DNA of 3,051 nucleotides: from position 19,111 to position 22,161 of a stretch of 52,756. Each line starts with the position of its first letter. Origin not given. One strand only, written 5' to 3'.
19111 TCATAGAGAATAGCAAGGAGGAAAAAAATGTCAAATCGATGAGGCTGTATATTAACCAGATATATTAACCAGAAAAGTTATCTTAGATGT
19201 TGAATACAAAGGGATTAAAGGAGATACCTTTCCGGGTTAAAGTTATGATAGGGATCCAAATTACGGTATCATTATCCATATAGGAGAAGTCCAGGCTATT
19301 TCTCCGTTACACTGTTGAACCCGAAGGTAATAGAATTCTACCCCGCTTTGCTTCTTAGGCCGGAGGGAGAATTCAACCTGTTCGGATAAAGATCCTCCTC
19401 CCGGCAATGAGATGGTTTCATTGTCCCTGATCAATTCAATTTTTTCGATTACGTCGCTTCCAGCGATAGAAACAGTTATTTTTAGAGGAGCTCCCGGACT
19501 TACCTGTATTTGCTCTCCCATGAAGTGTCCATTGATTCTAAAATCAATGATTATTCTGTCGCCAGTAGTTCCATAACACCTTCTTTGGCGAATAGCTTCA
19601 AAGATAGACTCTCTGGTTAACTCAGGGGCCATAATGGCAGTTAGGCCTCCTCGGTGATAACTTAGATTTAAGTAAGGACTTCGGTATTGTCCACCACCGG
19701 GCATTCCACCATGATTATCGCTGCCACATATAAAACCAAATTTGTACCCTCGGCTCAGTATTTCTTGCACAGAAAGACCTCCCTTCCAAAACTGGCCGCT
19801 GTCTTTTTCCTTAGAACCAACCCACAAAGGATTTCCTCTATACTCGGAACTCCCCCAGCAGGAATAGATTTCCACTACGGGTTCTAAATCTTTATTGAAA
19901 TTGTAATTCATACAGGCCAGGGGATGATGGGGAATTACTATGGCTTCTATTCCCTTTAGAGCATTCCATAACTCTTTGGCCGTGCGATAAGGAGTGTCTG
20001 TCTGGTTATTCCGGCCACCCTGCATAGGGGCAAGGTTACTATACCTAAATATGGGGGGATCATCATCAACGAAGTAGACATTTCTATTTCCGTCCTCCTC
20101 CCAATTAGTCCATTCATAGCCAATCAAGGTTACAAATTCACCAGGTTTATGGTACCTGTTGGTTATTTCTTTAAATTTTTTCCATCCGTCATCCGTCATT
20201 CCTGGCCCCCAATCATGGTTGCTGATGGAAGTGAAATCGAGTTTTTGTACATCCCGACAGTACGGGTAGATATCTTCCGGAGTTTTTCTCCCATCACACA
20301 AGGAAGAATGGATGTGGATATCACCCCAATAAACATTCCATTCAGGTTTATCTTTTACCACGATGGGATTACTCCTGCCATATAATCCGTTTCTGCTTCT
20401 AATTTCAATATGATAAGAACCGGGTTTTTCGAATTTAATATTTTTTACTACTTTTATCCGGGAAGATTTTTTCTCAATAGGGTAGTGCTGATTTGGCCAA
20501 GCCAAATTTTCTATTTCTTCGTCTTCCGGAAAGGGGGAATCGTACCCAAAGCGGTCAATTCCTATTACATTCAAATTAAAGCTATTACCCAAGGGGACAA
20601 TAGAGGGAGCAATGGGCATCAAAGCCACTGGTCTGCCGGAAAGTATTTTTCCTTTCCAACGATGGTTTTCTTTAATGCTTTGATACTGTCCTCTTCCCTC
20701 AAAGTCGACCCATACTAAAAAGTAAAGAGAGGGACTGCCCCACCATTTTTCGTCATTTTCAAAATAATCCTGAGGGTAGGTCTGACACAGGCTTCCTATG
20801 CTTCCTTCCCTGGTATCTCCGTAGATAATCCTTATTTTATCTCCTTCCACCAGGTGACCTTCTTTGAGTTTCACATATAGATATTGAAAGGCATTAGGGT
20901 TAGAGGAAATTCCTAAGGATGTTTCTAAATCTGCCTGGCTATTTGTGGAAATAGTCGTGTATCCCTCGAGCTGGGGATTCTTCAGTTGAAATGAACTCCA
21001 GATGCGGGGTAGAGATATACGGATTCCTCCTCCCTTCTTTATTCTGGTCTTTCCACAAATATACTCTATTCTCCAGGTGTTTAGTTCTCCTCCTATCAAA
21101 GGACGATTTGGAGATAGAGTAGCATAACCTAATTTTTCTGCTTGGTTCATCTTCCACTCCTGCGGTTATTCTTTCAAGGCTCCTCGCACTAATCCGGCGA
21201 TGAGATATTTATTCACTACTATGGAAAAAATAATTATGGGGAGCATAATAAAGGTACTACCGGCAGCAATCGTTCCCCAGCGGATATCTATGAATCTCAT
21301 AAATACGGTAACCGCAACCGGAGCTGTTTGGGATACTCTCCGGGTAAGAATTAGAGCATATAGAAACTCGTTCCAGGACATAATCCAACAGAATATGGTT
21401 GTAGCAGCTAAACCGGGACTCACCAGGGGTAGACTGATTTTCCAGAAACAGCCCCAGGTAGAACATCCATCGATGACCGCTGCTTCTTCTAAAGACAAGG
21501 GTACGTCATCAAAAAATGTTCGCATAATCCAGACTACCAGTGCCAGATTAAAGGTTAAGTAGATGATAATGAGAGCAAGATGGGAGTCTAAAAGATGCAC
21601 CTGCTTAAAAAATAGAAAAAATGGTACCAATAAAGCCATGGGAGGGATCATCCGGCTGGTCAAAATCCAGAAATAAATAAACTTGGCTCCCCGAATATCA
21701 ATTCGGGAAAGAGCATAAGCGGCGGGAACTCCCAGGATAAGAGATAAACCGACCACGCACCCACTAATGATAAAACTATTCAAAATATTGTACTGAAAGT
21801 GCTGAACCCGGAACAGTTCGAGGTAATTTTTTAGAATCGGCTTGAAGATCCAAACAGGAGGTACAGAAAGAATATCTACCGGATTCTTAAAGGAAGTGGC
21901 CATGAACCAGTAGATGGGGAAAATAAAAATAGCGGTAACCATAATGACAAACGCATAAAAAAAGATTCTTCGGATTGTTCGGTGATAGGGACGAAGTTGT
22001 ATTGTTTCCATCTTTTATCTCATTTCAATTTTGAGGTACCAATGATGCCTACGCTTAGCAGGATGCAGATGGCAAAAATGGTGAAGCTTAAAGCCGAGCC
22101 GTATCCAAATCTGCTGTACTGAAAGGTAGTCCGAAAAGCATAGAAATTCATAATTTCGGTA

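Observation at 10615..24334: RuBisCO-like-protein-centred carbohydrate cluster with a partner set that matches no RLP pathway I know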

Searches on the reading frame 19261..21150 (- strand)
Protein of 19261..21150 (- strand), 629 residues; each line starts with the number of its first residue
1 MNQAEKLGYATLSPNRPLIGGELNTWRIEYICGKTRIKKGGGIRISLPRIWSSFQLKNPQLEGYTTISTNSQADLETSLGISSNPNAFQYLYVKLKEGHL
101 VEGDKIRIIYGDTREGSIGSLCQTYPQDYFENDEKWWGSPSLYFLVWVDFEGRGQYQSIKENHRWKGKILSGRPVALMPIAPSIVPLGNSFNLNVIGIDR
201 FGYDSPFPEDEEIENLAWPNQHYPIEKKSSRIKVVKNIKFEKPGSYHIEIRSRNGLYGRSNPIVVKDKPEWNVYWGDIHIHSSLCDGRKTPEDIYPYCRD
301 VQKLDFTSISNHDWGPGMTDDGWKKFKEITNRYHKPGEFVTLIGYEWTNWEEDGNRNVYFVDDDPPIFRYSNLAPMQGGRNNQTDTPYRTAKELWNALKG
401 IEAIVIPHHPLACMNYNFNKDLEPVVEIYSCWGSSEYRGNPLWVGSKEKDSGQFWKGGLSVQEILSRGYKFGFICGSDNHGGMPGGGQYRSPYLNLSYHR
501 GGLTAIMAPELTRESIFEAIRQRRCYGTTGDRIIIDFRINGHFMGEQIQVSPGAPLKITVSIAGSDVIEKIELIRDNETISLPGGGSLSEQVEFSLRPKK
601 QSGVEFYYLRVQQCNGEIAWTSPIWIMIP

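Call 5: search_protein_families(library=pfam, proteins=[window:19261-21150:-])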
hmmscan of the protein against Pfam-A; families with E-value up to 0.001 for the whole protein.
window:19261-21150:- (629 aa): 1 family
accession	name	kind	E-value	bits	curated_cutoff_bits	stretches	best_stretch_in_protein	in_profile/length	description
PF12228.14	DUF3604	-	1.8e-21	76.7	20.4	2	318-410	132-222/591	Protein of unknown function (DUF3604)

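Call 6: search_protein_families(library=ncbifam, proteins=[window:19261-21150:-])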
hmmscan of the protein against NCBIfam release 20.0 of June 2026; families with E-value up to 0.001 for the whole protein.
window:19261-21150:- (629 aa): 1 family
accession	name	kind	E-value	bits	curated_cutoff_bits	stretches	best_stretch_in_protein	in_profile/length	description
NF038032.1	CehA_McbA_metalo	domain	7.2e-26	91.3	80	1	274-626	3-314/315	CehA/McbA family metallohydrolase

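Call 55: find_homologous_proteins(query=window:19261-21150:-, max_evalue=1e-20)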
Query window:19261-21150:- (629 aa): 240 proteins with E <= 1e-20 among 4170 candidates; the best 120 are listed.
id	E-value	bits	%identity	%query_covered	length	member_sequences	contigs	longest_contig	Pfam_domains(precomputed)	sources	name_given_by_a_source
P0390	0.0e+0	1502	100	100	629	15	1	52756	PF12228.15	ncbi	-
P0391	1.4e-294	997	65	100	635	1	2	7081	PF12228.15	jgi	-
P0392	2.3e-184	633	45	99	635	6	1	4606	PF12228.15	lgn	-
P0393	2.8e-183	629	45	98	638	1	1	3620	PF12228.15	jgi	-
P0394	2.8e-163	563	44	100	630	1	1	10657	PF12228.15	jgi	-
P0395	7.5e-95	337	35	98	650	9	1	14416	PF12228.15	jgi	-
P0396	4.8e-85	304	32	99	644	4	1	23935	PF12228.15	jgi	-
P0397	8.8e-83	297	33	96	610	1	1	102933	PF12228.15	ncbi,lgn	-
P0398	4.7e-80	288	33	98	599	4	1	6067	PF12228.15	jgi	-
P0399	1.4e-79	286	32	96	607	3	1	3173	PF12228.15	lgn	-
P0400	1.6e-79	286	33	99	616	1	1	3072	PF12228.15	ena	-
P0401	3.3e-79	285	33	98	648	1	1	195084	PF12228.15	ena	-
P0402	5.1e-79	285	32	99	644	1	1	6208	PF12228.15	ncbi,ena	-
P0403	1.8e-73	266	41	57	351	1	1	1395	PF12228.15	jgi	jgi:hypothetical protein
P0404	6.1e-73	264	32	100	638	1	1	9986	PF12228.15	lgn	-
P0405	1.1e-72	264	32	99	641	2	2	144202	PF12228.15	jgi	jgi:hypothetical protein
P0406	1.3e-72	263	31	99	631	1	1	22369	PF12228.15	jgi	jgi:hypothetical protein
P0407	2.5e-72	262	37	63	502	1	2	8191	PF12228.15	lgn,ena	-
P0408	5.6e-71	258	33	98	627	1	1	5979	PF12228.15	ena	-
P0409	2.1e-70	256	32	96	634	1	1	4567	PF12228.15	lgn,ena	-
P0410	9.8e-69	251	32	91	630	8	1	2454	PF12228.15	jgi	-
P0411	3.6e-68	249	29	99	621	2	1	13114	PF12228.15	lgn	-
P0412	1.3e-67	247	31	96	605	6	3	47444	PF12228.15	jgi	-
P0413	2.8e-67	246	29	99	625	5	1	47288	PF12228.15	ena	-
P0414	2.8e-67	246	30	98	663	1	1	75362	PF12228.15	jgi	-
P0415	3.5e-67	245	31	100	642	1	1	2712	PF12228.15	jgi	jgi:hypothetical protein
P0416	4.5e-67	245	32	99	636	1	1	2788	PF12228.15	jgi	jgi:hypothetical protein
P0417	4.7e-67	245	30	99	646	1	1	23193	PF12228.15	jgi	-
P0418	2.2e-66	243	31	97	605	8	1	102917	PF12228.15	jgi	-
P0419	3.2e-66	242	30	97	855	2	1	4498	PF12228.15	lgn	-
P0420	5.2e-66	242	30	96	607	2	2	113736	PF12228.15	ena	-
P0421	6.6e-66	241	31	91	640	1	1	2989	PF12228.15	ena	-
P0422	1.4e-65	240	31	98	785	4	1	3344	PF13385.14,PF12228.15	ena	-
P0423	2.0e-65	240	31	97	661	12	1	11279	PF12228.15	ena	-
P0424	2.4e-65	239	35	72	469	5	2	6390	PF12228.15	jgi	jgi:hypothetical protein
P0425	4.2e-65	239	32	99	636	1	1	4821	PF12228.15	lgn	-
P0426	6.5e-65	238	30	99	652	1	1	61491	PF12228.15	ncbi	ncbi:MAG: CehA/McbA family metallohydrolase [Planctomycetota bacterium]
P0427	8.0e-65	238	30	98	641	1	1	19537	PF12228.15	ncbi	-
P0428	2.6e-64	236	34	72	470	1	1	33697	PF12228.15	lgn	-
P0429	2.9e-64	236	30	99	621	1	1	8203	PF12228.15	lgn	-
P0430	3.2e-64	236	29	98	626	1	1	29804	PF12228.15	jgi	jgi:hypothetical protein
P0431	3.3e-64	236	37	60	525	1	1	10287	PF12228.15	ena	-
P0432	4.7e-64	235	30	95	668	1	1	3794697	PF12228.15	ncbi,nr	ncbi:MAG: CehA/McbA family metallohydrolase [Phycisphaerales bacterium]|nr:MAG: CehA/McbA family met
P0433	4.9e-64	235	30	99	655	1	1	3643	PF12228.15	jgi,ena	-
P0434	7.3e-64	234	29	99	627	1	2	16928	PF12228.15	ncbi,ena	-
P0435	7.8e-64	234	30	98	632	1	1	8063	PF12228.15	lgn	-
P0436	8.8e-64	234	29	96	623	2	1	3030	PF12228.15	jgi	jgi:hypothetical protein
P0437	1.3e-63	234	31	92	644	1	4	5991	PF12228.15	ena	-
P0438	1.3e-63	234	30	88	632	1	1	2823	PF12228.15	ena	-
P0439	1.6e-63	233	36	62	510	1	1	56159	PF12228.15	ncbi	ncbi:MAG: DUF3604 domain-containing protein [Acidobacteriota bacterium]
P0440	2.0e-63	233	35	65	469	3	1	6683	PF12228.15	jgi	-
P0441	4.0e-63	232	32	98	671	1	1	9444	PF12228.15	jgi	jgi:hypothetical protein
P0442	5.5e-63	232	30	98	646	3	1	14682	PF12228.15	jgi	jgi:hypothetical protein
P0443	8.3e-63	231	34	71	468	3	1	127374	PF12228.15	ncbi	-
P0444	1.2e-62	230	29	99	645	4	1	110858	PF12228.15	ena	-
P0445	2.6e-62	229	36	62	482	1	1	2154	PF12228.15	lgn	-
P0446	3.0e-62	229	37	60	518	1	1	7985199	PF12228.15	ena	-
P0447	3.7e-62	229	29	99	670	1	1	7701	PF12228.15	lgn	-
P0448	4.5e-62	229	30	94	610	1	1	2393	PF12228.15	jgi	jgi:hypothetical protein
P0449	1.1e-61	227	29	98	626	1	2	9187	PF12228.15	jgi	-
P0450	1.3e-61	227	35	59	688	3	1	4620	PF12228.15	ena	-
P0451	1.7e-61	227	30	99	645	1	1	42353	PF12228.15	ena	-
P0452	2.6e-61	226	29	96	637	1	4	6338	PF12228.15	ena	-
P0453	6.8e-61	225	27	99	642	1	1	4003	PF12228.15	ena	-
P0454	8.9e-61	224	28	99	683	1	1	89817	PF12228.15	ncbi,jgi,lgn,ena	-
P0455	1.3e-60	224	29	99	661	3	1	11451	PF12228.15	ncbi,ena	-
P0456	1.4e-60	224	30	91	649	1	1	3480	PF12228.15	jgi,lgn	-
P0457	1.9e-60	223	31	92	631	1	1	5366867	PF12228.15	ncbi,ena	-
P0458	3.1e-60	222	33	72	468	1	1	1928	PF12228.15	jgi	jgi:hypothetical protein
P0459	1.2e-59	220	31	97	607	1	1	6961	PF12228.15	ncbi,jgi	ncbi:MAG: CehA/McbA family metallohydrolase [Planctomycetota bacterium]|jgi:hypothetical protein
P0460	1.7e-59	220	29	97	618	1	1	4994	PF12228.15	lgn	-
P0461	5.4e-59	218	28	99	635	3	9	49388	PF12228.15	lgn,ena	-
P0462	8.3e-59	218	30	92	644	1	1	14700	PF12228.15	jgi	-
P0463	1.3e-58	217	29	99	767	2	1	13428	PF12228.15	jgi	-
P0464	1.7e-58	217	30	99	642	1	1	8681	PF12228.15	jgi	jgi:hypothetical protein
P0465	1.8e-58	217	29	97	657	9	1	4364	PF12228.15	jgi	jgi:hypothetical protein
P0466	2.5e-58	216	28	99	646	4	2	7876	PF12228.15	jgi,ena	-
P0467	7.9e-58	214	37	58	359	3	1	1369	PF12228.15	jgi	jgi:hypothetical protein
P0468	8.6e-58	214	29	97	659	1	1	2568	PF12228.15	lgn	-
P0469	1.3e-57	214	30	96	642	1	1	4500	PF12228.15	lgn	-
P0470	1.4e-57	214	30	99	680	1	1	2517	PF12228.15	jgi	-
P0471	1.8e-57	213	30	98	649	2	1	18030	PF12228.15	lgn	-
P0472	2.8e-57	213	31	85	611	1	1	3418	PF12228.15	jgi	jgi:hypothetical protein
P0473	3.1e-57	213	29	99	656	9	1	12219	PF12228.15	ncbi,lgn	-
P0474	3.7e-57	212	30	96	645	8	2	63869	PF12228.15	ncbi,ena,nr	ncbi:MAG: DUF3604 domain-containing protein [candidate division WS1 bacterium]|nr:DUF3604 domain-con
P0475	3.9e-57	212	30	98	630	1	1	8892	PF12228.15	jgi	-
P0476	5.0e-57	212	33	62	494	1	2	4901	PF12228.15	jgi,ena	-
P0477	6.9e-57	211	28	96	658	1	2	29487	PF12228.15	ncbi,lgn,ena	-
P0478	6.9e-57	211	29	97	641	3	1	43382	PF12228.15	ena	-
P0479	7.9e-57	211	31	83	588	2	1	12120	PF12228.15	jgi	-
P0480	1.3e-56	210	30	97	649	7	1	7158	PF12228.15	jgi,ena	-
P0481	3.3e-56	209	29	99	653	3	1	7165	PF12228.15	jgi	-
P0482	6.7e-56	208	37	56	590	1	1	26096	PF12228.15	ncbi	ncbi:MAG: CehA/McbA family metallohydrolase [Candidatus Zipacnadales bacterium]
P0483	8.5e-56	208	36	62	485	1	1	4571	PF12228.15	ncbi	-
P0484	2.2e-55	206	28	99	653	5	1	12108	PF12228.15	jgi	jgi:hypothetical protein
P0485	2.3e-55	206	27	98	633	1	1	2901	PF12228.15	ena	-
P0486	2.9e-55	206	29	99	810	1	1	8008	PF12228.15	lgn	-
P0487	4.5e-55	205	29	99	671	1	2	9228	PF12228.15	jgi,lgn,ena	-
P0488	6.6e-55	205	31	99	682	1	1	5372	PF12228.15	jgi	-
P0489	7.1e-55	205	30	97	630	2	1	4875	PF12228.15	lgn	-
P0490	1.0e-54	204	34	57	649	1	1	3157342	PF07705.18,PF12228.15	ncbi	ncbi:MAG: CehA/McbA family metallohydrolase, partial [Candidatus Thorarchaeota archaeon]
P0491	1.1e-54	204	30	98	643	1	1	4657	PF12228.15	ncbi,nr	ncbi:MAG: DUF3604 domain-containing protein [Planctomycetes bacterium]|nr:DUF3604 domain-containing 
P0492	1.3e-54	204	36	58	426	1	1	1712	PF12228.15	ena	-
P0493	1.5e-54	204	34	60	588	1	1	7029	PF12228.15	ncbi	-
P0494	2.3e-54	203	29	94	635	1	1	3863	PF12228.15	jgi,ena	-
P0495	2.3e-54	203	30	99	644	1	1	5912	PF12228.15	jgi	-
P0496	3.8e-54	202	35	63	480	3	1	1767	PF12228.15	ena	-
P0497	1.2e-53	201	29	97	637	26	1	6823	PF12228.15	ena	-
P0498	1.9e-53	200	35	57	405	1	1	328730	PF12228.15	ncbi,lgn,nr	ncbi:CehA/McbA family metallohydrolase [Candidatus Woesearchaeota archaeon]|nr:CehA/McbA family meta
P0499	2.6e-53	200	30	96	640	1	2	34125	PF12228.15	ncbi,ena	-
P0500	5.7e-53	198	28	97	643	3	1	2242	PF12228.15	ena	-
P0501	7.1e-53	198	28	99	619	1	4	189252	PF12228.15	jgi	-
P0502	3.9e-52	196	33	63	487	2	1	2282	PF12228.15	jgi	-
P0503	4.0e-52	196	28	99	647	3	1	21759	PF12228.15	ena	-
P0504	4.2e-52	196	28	96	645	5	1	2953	PF12228.15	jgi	jgi:hypothetical protein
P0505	4.2e-52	196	28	98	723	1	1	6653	PF12228.15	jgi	-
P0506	1.3e-51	194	29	87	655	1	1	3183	PF12228.15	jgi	-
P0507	2.0e-51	193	29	94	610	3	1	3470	PF12228.15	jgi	jgi:hypothetical protein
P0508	2.5e-51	193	34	58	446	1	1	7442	PF12228.15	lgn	-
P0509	2.7e-51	193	29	95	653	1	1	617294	PF12228.15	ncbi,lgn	-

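Call 56: find_encoding_contigs(protein=P0391, flank=8000, max_places=2)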
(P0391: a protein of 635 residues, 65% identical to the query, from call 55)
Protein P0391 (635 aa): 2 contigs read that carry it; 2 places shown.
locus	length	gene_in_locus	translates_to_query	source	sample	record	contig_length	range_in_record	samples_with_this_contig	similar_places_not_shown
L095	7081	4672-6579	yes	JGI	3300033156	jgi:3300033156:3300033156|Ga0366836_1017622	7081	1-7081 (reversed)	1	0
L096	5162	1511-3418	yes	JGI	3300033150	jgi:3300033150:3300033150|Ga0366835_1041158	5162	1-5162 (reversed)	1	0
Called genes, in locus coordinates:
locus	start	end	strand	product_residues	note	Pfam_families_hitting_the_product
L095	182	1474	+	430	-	PF01547:SBP_bac_1, PF13416:SBP_bac_8, PF13343:SBP_bac_6 (faint)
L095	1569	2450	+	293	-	PF00528:BPD_transp_1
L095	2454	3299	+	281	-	PF00528:BPD_transp_1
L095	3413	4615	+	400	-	PF00465:Fe-ADH, PF13685:Fe-ADH_2, PF25137:ADH_Fe_C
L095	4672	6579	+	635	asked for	PF12228:DUF3604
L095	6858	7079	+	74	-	?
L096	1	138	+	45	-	?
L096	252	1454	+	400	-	PF00465:Fe-ADH, PF13685:Fe-ADH_2, PF25137:ADH_Fe_C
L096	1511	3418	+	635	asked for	PF12228:DUF3604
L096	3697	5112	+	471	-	PF00884:Sulfatase, PF01663:Phosphodiest (weak), PF16347:SGSH_C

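Call 57: find_encoding_contigs(protein=P0394, flank=8000, max_places=1)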
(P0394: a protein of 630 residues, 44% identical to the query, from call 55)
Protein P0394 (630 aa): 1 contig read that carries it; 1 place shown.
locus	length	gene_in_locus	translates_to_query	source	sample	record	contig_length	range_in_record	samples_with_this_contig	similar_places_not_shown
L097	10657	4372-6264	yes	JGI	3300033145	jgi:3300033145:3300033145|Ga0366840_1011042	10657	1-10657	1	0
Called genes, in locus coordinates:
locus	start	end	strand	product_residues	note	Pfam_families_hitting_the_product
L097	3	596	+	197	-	?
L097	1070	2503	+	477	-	PF01547:SBP_bac_1, PF13416:SBP_bac_8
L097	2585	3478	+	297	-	PF00528:BPD_transp_1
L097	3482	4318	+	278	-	PF00528:BPD_transp_1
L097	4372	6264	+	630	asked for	PF12228:DUF3604 (weak)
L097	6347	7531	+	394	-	PF01208:URO-D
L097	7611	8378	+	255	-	PF00106:adh_short, PF08659:KR, PF13561:adh_short_C2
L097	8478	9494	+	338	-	PF00356:LacI, PF00532:Peripla_BP_1, PF13407:Peripla_BP_4, PF13377:Peripla_BP_3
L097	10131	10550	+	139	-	PF00589:Phage_integrase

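Call 59: find_encoding_contigs(protein=P0529, flank=10000, max_places=3)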
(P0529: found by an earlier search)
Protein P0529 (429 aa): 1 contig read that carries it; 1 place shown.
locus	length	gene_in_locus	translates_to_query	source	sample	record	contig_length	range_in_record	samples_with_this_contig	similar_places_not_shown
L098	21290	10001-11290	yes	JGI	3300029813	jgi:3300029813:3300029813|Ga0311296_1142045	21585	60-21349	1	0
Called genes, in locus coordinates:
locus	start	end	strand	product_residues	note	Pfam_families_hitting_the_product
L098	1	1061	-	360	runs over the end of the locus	PF00389:2-Hacid_dh, PF02826:2-Hacid_dh_C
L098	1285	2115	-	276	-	PF00528:BPD_transp_1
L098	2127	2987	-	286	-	PF00528:BPD_transp_1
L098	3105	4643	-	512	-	PF01547:SBP_bac_1, PF13416:SBP_bac_8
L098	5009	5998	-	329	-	PF04198:Sugar-bind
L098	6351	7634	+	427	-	PF02788:RuBisCO_large_N, PF00016:RuBisCO_large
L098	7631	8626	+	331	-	PF00676:E1_dh, PF02775:TPP_enzyme_C (weak)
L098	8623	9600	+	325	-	PF02779:Transket_pyr, PF02780:Transketolase_C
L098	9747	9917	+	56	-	-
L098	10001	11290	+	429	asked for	PF00016:RuBisCO_large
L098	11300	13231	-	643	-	PF00456:Transketolase_N, PF13292:DXP_synthase_N (faint), PF00676:E1_dh, PF09364:XFP_N (faint), PF02779:Transket_pyr, PF02780:Transketolase_C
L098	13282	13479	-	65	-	PF06902:Fer4_19 (weak), PF12837:Fer4_6 (weak), PF00037:Fer4 (weak), PF13459:Fer4_15, PF13370:Fer4_13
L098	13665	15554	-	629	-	PF12228:DUF3604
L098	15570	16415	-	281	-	PF00528:BPD_transp_1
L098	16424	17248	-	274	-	PF00528:BPD_transp_1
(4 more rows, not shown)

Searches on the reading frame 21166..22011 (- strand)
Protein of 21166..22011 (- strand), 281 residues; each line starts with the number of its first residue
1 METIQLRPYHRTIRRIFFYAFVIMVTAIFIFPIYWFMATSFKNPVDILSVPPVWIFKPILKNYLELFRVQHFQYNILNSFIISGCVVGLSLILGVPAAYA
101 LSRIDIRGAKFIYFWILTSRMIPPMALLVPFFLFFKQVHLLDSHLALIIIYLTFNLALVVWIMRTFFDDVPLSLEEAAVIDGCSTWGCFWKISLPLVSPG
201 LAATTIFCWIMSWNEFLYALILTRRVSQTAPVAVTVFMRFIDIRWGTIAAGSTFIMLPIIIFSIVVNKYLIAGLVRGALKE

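Call 5: search_protein_families(library=pfam, proteins=[window:21166-22011:-])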
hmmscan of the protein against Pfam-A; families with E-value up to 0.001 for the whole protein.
window:21166-22011:- (281 aa): 1 family
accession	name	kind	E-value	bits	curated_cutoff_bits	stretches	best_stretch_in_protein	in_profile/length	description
PF00528.27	BPD_transp_1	-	1.7e-17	64.2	26.4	1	91-270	2-178/184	Binding-protein-dependent transport system inner membrane component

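Call 6: search_protein_families(library=ncbifam, proteins=[window:21166-22011:-])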
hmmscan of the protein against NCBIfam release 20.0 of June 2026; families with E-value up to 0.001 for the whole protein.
window:21166-22011:- (281 aa): 20 families
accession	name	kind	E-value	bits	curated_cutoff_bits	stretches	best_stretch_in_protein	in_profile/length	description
NF040932.1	ABC_arch_GlcU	equivalog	4.3e-32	111.8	340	1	20-275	7-265/272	glucose ABC transporter permease GlcU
NF008231.0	PRK10998.1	equivalog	6.6e-26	91.6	261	1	76-280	85-295/296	maltose ABC transporter permease MalG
TIGR01581.1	Mo_ABC_porter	hypoth_equivalog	2.1e-15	56.8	210.3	1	66-259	13-218/225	ABC transporter permease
NF008210.0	PRK10973.1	equivalog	4.5e-15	56.1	297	1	13-276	7-278/281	sn-glycerol-3-phosphate ABC transporter permease UgpE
NF040839.1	tungstate_WtpB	equivalog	3.8e-10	39.8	340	1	74-265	44-244/251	tungstate ABC transporter permease WtpB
TIGR02141.1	modB_ABC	equivalog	7.3e-10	38.8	182.6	1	79-261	3-196/208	molybdate ABC transporter permease subunit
NF011624.0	PRK15050.1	equivalog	8.3e-10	38.3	247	1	19-236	29-253/297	2-aminoethylphosphonate ABC transporter permease subunit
NF007047.0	PRK09500.1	equivalog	1.8e-08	34.3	326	1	14-246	3-229/257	spermidine/putrescine ABC transporter permease PotC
NF006939.0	PRK09421.1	equivalog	5.8e-08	32.4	262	1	76-269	12-219/230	molybdate ABC transporter permease subunit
TIGR03226.1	PhnU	equivalog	7e-07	29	283.45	1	126-257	161-290/311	2-aminoethylphosphonate ABC transporter permease subunit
TIGR02140.1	permease_CysW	equivalog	8.1e-07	28.8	329.1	1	48-266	17-251/261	sulfate ABC transporter permease subunit CysW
NF008208.0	PRK10971.1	equivalog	1.3e-05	24.8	415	1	152-267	148-264/277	sulfate/thiosulfate ABC transporter permease CysT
NF008435.0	PRK11275.1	equivalog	3.1e-05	23.2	502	1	149-202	175-228/319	phosphate ABC transporter permease PstC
TIGR00969.1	3a0106s02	subfamily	3.6e-05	23.4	240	1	55-243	42-243/272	sulfate ABC transporter permease subunit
TIGR02139.1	permease_CysT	equivalog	3.9e-05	23.4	246.1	1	146-259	134-247/265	sulfate ABC transporter permease subunit CysT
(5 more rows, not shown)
